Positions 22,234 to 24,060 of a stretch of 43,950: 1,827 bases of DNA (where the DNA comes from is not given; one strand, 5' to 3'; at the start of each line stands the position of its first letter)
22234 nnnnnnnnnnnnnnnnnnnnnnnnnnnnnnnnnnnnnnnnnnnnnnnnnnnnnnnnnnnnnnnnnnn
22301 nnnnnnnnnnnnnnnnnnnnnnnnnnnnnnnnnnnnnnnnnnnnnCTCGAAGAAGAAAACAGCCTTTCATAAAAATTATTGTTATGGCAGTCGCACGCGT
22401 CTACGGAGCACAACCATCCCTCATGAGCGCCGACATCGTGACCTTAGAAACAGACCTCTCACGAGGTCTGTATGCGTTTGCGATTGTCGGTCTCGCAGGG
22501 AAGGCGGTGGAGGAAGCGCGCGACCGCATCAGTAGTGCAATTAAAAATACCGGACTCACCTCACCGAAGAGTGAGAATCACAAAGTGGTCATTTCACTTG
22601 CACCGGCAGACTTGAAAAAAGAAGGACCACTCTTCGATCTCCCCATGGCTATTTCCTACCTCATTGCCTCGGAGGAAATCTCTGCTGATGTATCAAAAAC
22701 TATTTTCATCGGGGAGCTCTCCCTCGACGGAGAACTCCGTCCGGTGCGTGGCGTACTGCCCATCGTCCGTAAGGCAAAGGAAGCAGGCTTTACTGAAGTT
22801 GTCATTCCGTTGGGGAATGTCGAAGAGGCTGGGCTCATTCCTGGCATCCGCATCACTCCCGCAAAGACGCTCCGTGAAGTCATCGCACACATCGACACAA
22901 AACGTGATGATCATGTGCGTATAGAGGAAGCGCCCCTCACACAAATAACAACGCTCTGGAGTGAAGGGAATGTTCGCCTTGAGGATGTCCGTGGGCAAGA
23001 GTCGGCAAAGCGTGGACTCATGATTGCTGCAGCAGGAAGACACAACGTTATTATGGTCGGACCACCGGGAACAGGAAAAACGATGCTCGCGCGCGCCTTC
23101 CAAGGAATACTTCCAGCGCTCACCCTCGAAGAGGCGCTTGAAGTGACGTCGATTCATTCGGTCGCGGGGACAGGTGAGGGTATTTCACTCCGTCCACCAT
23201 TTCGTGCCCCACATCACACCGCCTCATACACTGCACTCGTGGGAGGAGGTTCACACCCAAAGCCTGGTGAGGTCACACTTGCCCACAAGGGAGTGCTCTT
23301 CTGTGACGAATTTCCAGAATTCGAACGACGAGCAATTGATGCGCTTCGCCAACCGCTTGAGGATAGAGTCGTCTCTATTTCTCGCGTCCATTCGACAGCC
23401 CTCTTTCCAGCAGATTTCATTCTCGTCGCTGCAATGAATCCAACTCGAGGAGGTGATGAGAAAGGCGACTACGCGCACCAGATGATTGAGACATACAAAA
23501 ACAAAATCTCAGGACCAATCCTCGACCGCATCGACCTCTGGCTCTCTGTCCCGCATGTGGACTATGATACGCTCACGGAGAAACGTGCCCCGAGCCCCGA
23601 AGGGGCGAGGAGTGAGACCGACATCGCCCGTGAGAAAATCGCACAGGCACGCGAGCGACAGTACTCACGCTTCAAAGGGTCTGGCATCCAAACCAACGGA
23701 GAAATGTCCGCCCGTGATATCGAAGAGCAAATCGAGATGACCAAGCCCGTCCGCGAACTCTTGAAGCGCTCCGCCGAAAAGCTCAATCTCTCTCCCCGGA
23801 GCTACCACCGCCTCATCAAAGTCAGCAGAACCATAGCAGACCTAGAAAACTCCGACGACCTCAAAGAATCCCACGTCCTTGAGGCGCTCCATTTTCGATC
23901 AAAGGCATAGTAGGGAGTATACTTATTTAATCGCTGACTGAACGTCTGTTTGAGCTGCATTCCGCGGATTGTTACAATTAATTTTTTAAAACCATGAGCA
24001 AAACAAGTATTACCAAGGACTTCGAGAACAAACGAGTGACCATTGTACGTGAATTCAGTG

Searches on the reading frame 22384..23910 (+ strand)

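Call 12: search_protein_families(library=pfam, proteins=[window:22384-23910:+], max_evalue=0.01)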
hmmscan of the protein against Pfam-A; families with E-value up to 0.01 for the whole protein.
window:22384-23910:+ (508 aa): 13 families
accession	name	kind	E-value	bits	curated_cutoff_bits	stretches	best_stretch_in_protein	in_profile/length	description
PF01078.27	Mg_chelatase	-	2e-79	266.2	20.3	1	199-395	2-205/207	Magnesium chelatase, subunit ChlI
PF13541.12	ChlI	-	2e-39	134.7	27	1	22-145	2-121/121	Subunit ChlI of Mg-chelatase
PF13335.12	Mg_chelatase_C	-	1.3e-25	90.3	26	1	413-505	5-94/94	Magnesium chelatase, subunit ChlI C-terminal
PF00493.29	MCM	-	3.9e-11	42.9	23.3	1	293-389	113-204/224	MCM P-loop domain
PF07728.20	AAA_5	-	4.4e-11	43.4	22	1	221-360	1-130/139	AAA domain (dynein-related subfamily)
PF05362.19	Lon_C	-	3e-06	27.4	21.1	1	15-168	39-200/205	Lon protease (S16) C-terminal proteolytic domain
PF00158.32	Sigma54_activat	-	1.9e-05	24.8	20.2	0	288-352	80-142/168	Sigma-54 interaction domain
PF00004.35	AAA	-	0.00049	21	21.2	1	222-240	1-19/131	ATPase family associated with various cellular activities (AAA)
PF12775.13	AAA_7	-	0.0022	18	25.8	0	217-240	31-54/181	P-loop containing dynein motor region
PF01695.23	IstB_IS21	-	0.0034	17.3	24.1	1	219-239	92-112/238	IstB-like ATP binding protein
PF05496.18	RuvB_N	-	0.0037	17.5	27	0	199-238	6-52/159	Holliday junction DNA helicase RuvB P-loop domain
PF13521.12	AAA_28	-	0.0049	17.5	27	0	222-251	2-31/164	AAA domain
PF20030.5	bpMoxR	-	0.0087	15.6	27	0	212-243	24-55/205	MoxR domain in the MoxR-vWA-beta-propeller ternary systems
